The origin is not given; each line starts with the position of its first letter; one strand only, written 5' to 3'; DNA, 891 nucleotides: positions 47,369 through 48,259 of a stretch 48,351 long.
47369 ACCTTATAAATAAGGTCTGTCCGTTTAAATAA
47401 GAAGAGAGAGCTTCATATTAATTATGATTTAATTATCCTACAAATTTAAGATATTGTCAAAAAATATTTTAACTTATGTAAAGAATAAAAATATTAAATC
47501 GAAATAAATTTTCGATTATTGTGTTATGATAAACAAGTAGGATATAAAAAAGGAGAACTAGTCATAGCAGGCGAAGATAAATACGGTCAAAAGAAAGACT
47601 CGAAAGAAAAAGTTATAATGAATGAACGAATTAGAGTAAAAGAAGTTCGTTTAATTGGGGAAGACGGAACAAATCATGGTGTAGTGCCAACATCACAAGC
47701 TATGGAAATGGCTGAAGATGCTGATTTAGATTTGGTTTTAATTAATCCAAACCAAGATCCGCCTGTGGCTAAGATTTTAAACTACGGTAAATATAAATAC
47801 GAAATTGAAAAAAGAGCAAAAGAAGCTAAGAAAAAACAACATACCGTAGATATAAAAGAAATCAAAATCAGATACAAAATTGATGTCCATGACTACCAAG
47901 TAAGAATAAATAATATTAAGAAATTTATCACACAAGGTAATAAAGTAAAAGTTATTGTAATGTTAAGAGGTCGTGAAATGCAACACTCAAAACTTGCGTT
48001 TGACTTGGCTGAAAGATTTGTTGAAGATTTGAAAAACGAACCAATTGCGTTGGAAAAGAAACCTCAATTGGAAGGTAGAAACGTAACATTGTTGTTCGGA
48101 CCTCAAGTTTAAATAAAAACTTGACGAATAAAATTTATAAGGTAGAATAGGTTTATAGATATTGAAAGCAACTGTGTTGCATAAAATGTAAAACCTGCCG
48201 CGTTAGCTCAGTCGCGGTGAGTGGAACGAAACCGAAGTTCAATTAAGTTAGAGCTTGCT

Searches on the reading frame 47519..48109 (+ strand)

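Call 63: search_protein_families(library=pfam, proteins=[window:47519-48109:+], max_evalue=0.001)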
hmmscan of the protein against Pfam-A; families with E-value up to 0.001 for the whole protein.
window:47519-48109:+ (197 aa): 2 families
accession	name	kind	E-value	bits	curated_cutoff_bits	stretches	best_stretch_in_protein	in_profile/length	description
PF05198.21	IF3_N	-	8.5e-31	106.4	26.9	1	34-103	1-70/70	Translation initiation factor IF-3, N-terminal domain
PF00707.27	IF3_C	-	3.1e-28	98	34.8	1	110-195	1-85/86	Translation initiation factor IF-3, C-terminal domain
